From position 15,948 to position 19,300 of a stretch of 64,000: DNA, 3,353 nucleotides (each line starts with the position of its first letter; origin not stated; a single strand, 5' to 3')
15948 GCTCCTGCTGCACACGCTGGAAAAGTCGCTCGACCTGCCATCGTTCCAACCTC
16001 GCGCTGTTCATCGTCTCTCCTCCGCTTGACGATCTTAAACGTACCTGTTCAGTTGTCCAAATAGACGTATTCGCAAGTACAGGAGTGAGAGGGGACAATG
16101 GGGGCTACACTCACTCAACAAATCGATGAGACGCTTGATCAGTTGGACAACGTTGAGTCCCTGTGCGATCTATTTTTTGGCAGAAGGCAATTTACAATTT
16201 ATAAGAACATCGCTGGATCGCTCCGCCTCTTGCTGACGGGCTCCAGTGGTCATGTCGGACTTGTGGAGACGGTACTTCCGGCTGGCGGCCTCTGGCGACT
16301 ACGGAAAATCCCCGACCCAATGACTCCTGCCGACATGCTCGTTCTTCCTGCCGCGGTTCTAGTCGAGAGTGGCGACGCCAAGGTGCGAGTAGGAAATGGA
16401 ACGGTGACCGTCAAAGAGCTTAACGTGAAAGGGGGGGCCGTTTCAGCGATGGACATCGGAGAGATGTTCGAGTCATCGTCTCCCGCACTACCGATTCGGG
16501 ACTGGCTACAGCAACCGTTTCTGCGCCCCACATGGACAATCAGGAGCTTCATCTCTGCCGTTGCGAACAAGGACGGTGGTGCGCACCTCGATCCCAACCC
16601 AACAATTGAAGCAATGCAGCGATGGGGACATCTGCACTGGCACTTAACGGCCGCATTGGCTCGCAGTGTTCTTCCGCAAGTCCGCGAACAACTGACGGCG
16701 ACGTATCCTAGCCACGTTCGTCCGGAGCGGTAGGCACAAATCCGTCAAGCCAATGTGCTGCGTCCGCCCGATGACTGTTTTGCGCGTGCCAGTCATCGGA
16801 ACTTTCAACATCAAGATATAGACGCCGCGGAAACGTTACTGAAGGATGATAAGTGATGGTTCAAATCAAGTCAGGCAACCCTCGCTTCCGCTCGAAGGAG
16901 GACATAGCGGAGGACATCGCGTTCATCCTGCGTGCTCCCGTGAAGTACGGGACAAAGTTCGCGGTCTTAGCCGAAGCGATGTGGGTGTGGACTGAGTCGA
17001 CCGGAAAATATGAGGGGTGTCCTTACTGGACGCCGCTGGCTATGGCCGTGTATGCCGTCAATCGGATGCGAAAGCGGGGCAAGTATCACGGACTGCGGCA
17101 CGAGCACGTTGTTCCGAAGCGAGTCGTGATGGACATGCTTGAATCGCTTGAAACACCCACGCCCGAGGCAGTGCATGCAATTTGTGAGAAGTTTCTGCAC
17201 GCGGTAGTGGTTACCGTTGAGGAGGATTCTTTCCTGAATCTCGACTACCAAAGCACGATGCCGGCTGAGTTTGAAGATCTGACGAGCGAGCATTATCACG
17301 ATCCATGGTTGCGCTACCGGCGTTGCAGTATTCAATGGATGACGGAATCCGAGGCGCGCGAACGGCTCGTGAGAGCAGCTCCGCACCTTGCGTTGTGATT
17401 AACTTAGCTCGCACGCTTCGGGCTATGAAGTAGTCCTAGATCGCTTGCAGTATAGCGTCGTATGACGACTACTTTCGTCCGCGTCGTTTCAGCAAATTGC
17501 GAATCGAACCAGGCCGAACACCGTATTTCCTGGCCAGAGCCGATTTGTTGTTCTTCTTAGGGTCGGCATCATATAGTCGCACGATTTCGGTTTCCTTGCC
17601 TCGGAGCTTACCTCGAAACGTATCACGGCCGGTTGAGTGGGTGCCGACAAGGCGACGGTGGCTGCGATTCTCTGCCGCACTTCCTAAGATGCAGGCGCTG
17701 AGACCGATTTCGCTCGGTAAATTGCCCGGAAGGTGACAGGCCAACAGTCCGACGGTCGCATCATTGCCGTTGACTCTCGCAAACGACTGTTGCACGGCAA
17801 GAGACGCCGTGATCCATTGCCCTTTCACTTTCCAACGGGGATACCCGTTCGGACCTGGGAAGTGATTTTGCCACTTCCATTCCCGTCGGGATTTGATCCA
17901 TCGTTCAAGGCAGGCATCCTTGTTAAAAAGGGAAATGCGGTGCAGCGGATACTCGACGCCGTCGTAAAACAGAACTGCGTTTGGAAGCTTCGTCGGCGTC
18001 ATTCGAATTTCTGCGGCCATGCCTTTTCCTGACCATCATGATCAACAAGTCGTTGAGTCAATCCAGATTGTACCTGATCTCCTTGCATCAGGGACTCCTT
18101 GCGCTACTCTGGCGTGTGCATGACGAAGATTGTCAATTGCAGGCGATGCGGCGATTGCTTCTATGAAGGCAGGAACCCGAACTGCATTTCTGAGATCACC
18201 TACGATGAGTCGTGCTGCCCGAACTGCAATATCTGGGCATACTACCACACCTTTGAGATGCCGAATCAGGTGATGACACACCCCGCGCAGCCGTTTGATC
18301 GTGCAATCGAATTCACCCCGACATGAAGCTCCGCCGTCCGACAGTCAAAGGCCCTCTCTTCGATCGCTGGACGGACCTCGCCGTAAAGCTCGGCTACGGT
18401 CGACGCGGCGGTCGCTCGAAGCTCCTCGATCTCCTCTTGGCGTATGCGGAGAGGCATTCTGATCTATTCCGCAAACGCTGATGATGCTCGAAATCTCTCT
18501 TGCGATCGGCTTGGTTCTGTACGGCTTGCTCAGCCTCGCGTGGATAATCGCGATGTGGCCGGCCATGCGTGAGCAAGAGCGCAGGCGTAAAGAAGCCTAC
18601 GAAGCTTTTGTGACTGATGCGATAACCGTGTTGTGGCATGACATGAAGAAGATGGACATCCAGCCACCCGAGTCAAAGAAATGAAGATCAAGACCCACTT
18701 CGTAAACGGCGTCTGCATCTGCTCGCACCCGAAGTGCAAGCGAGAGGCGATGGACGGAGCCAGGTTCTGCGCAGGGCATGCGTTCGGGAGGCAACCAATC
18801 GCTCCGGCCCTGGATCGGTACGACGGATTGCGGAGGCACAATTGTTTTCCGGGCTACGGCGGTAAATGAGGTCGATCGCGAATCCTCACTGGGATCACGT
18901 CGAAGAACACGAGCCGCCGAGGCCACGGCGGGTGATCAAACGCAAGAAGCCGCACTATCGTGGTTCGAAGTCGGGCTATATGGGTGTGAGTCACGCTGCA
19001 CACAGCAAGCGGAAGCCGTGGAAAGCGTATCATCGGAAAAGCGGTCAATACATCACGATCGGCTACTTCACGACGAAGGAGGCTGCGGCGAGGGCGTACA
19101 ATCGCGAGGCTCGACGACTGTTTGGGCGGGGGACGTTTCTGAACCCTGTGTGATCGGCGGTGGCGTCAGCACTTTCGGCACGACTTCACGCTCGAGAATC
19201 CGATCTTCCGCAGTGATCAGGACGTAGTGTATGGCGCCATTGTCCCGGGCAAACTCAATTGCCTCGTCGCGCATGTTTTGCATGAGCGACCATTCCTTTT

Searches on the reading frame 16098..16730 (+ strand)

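Call 3: search_protein_families(library=pfam, proteins=[window:16098-16730:+], max_evalue=0.1)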
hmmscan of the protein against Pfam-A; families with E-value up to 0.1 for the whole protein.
window:16098-16730:+ (211 aa): 0 families

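Call 4: search_protein_families(library=padloc, proteins=[window:16098-16730:+], max_evalue=0.1)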
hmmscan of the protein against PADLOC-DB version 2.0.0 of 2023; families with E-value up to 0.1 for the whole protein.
window:16098-16730:+ (211 aa): 0 families

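Call 5: search_protein_families(library=phrogs, proteins=[window:16098-16730:+], max_evalue=0.01)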
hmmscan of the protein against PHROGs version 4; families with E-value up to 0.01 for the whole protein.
window:16098-16730:+ (211 aa): 1 family
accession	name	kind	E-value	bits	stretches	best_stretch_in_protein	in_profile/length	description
phrog_7805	-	unknown function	0.00017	22.4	1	128-167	117-160/218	-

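Call 6: search_protein_families(library=ncbifam, proteins=[window:16098-16730:+], max_evalue=0.01)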
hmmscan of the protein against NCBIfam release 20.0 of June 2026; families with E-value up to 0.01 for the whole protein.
window:16098-16730:+ (211 aa): 0 families

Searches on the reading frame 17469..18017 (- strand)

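Call 3: search_protein_families(library=pfam, proteins=[window:17469-18017:-], max_evalue=0.1)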
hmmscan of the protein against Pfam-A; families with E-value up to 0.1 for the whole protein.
window:17469-18017:- (182 aa): 1 family
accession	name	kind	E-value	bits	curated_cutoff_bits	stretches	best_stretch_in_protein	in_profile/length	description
PF12824.13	MRP-L20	-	0.0014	19.3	30.4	1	143-175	92-124/164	Mitochondrial ribosomal protein subunit L20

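Call 5: search_protein_families(library=phrogs, proteins=[window:17469-18017:-], max_evalue=0.01)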
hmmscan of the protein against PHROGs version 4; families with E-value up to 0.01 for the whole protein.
window:17469-18017:- (182 aa): 1 family
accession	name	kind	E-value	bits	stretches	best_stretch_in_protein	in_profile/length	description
phrog_59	-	DNA, RNA and nucleotide metabolism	0.00013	22.5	1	111-181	225-272/423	HNH endonuclease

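Call 6: search_protein_families(library=ncbifam, proteins=[window:17469-18017:-], max_evalue=0.01)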
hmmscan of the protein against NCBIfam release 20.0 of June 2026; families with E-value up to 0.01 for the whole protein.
window:17469-18017:- (182 aa): 0 families

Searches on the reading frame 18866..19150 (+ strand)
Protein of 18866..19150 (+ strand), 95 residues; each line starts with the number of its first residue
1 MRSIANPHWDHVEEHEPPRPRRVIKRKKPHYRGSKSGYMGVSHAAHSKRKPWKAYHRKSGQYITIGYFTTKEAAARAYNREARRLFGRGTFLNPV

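Call 52: search_protein_families(library=phrogs, proteins=[window:18866-19150:+], max_evalue=0.01)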
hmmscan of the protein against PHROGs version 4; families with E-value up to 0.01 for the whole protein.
window:18866-19150:+ (95 aa): 6 families
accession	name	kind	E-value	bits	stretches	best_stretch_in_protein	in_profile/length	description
phrog_99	-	DNA, RNA and nucleotide metabolism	2.1e-12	48.4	1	26-88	203-262/383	HNH endonuclease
phrog_3593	-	DNA, RNA and nucleotide metabolism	1.5e-08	35.6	1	26-87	140-198/210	HNH endonuclease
phrog_953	-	DNA, RNA and nucleotide metabolism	1.9e-06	28.4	1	34-81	311-357/420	HNH endonuclease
phrog_4578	-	DNA, RNA and nucleotide metabolism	2.9e-05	25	1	31-88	62-117/130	HNH endonuclease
phrog_13470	-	DNA, RNA and nucleotide metabolism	0.001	20.2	1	34-79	93-136/152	HNH endonuclease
phrog_374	-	DNA, RNA and nucleotide metabolism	0.0065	16.3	1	28-87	355-408/617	HNH endonuclease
